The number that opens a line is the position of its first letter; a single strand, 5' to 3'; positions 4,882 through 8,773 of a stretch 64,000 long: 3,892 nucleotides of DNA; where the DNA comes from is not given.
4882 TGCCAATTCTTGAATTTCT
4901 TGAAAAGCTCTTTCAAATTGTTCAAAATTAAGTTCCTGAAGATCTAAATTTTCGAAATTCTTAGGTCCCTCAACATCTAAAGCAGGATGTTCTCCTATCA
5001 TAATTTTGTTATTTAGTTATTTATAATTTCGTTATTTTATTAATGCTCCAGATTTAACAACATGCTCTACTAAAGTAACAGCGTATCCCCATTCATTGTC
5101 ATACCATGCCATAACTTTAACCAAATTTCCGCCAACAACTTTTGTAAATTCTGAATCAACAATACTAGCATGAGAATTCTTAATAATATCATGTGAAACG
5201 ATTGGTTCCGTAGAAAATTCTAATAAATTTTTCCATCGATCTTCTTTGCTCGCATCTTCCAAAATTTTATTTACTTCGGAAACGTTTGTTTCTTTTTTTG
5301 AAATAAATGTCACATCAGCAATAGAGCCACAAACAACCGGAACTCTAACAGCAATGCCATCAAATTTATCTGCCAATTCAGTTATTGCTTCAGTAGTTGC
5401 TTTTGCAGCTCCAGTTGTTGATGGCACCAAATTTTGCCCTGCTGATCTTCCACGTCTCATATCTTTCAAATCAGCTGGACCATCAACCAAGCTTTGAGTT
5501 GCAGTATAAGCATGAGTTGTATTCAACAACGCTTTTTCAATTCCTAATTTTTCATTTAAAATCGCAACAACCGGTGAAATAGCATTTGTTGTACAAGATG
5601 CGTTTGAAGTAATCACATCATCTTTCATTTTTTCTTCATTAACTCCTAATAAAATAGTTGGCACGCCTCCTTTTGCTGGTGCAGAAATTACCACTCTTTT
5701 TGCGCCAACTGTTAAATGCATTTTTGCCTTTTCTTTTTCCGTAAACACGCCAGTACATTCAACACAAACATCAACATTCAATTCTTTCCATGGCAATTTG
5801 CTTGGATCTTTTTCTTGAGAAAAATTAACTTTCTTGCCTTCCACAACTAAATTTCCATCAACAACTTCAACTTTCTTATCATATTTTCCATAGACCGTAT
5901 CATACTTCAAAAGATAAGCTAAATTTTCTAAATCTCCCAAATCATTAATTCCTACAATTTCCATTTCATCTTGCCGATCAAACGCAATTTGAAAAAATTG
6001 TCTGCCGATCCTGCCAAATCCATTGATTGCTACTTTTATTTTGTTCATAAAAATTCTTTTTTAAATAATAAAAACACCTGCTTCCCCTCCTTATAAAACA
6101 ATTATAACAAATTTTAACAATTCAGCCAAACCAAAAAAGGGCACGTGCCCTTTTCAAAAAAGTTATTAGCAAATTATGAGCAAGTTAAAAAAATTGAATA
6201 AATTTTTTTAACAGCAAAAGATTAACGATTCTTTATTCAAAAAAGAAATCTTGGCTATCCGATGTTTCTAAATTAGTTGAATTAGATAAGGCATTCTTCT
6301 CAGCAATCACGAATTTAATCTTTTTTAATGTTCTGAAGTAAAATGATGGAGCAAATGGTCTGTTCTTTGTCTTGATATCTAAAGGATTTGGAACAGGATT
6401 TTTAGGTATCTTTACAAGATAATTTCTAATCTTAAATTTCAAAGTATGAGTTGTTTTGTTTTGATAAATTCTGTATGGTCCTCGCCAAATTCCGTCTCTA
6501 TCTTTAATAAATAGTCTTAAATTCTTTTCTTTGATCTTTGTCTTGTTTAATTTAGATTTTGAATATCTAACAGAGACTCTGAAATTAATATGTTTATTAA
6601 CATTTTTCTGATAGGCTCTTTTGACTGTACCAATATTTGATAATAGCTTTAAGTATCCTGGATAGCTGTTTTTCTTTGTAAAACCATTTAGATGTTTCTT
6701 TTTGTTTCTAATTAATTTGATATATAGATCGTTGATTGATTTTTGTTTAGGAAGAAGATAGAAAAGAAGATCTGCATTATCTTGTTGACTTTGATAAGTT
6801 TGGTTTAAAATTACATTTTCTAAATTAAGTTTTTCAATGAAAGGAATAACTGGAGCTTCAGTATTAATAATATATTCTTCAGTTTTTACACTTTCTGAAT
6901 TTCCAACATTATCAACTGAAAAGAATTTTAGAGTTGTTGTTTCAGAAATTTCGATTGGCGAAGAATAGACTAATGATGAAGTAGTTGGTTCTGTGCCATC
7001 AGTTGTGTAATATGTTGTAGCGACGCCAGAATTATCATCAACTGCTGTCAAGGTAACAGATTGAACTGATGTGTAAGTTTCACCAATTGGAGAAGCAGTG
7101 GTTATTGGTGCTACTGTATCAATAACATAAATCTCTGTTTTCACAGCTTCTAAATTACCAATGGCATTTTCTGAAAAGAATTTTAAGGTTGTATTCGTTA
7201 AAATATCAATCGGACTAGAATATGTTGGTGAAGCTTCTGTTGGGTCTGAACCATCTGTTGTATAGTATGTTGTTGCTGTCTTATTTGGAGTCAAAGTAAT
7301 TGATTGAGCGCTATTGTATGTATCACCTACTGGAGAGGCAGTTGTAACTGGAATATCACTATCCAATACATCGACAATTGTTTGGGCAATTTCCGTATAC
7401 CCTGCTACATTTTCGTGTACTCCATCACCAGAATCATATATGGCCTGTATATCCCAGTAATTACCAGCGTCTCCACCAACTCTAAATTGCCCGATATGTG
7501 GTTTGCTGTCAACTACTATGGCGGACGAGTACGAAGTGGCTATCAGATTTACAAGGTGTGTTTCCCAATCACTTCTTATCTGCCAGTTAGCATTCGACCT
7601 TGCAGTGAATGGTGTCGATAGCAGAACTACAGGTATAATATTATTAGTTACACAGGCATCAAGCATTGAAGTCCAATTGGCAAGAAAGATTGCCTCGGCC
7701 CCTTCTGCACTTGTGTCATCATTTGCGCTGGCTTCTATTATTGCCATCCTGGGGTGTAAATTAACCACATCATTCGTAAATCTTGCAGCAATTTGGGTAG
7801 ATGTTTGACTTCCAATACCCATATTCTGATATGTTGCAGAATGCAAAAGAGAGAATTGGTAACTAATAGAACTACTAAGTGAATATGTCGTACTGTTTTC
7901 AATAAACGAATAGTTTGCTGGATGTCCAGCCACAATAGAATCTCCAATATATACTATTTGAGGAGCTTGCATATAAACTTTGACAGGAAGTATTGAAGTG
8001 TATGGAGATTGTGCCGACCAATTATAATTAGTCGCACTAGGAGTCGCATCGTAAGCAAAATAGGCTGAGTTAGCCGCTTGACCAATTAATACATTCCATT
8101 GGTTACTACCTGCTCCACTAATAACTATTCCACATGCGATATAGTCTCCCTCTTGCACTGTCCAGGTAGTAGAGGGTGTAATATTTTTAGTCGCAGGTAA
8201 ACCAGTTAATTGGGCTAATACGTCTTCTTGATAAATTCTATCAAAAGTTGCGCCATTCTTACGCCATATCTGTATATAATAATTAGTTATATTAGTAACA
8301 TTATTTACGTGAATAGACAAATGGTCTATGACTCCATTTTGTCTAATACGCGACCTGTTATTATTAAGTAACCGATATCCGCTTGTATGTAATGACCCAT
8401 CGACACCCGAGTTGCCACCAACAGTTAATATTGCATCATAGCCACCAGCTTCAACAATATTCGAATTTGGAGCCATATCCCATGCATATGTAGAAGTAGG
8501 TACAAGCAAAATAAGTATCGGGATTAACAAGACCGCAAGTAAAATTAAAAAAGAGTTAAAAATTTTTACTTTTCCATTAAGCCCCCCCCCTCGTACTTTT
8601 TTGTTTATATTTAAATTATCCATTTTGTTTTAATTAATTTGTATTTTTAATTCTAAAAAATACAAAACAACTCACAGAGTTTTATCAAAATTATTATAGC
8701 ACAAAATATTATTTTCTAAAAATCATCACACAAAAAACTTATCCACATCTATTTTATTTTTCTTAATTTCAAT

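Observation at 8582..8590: G9 homopolymer in codons 11-13 of a secreted SGNH hydrolase: candidate phase-variation switch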

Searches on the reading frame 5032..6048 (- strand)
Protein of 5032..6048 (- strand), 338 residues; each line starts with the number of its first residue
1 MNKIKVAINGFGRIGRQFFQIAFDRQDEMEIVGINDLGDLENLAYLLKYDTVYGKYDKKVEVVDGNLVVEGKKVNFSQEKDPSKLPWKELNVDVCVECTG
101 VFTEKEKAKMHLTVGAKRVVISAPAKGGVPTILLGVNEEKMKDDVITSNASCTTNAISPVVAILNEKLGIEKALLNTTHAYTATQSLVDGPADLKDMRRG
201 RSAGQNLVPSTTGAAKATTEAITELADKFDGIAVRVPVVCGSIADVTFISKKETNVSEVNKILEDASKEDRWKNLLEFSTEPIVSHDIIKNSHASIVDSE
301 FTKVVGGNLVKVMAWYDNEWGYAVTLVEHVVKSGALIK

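Call 14: find_encoding_contigs(protein=window:5032-6048:-, flank=10000, max_places=10)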
Protein window:5032-6048:- (338 aa): 3 contigs read that carry it; 3 places shown.
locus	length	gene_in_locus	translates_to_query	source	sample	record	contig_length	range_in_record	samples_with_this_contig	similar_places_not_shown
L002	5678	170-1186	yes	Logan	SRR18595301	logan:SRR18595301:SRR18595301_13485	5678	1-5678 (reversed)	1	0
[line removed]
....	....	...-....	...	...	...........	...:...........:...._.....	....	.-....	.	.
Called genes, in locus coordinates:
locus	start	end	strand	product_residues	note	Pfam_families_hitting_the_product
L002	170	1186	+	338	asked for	PF00044:Gp_dh_N, PF02800:Gp_dh_C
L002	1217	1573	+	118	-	-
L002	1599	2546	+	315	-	PF00294:PfkB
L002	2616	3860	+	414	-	-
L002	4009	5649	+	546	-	-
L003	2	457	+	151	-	?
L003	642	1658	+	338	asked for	PF00044:Gp_dh_N, PF02800:Gp_dh_C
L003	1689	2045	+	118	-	-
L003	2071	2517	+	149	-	?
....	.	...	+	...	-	?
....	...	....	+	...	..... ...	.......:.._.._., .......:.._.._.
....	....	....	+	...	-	-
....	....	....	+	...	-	?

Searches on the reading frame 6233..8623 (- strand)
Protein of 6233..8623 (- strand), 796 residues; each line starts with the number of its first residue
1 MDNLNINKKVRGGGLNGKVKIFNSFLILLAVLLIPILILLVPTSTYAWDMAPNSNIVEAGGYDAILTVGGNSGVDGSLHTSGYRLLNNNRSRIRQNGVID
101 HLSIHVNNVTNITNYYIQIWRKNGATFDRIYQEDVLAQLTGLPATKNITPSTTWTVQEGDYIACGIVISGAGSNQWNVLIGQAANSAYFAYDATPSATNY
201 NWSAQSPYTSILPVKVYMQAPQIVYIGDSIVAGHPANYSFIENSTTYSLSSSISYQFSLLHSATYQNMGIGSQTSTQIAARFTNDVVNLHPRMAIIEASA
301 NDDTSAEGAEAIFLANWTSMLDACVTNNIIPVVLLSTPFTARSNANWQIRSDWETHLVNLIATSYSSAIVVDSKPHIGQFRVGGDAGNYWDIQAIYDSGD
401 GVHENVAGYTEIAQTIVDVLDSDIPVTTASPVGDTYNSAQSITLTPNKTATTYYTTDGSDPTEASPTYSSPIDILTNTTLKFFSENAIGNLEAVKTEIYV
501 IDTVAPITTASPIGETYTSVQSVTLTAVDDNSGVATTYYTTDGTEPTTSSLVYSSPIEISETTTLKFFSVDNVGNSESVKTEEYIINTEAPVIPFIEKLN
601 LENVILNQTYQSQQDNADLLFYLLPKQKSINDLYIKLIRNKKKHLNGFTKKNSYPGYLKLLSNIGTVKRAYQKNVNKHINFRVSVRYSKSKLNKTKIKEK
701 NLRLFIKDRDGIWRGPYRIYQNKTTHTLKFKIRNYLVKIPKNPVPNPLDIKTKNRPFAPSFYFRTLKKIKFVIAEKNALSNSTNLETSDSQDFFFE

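Call 5: search_protein_families(library=pfam, proteins=[window:6233-8623:-], max_evalue=0.01)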
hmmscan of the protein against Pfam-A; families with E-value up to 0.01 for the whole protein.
window:6233-8623:- (796 aa): 4 families
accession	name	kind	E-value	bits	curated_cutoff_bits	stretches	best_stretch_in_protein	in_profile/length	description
PF13290.12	CHB_HEX_C_1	-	1.3e-37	128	22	2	514-581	3-67/67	Chitobiase/beta-hexosaminidase C-terminal domain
PF13287.12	Fn3_assoc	-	1.8e-26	92.4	23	2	531-584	9-59/59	Fn3 associated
PF13472.12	Lipase_GDSL_2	-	3.9e-09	37.7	32.9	1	226-409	2-176/178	GDSL-like Lipase/Acylhydrolase family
PF00657.28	Lipase_GDSL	-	0.00055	20.6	23.6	1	223-414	1-206/208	GDSL-like Lipase/Acylhydrolase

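Call 6: find_encoding_contigs(protein=window:6233-8623:-, flank=10000, max_places=10)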
Protein window:6233-8623:- (796 aa): no gene with exactly this product is on record in the collection.

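Call 32: find_encoding_contigs(protein=window:6233-8476:-, flank=5000, max_places=10)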
Protein window:6233-8476:- (747 aa): no gene with exactly this product is on record in the collection.

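Call 39: search_protein_families(library=phrogs, proteins=[window:6233-8623:-], max_evalue=0.001)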
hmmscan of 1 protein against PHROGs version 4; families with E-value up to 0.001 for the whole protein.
window:6233-8623:- (796 aa): 1 family
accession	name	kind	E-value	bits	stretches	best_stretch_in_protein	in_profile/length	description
phrog_6102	-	moron, auxiliary metabolic gene and host takeover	2e-10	41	1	215-437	25-245/442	lipase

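Call 57: find_encoding_contigs(protein=window:6236-8530:-, flank=5000, max_places=10)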
Protein seq(765 aa) (765 aa): no gene with exactly this product is on record in the collection.

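Call 58: find_encoding_contigs(protein=window:6236-8509:-, flank=5000, max_places=10)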
Protein seq(758 aa) (758 aa): no gene with exactly this product is on record in the collection.
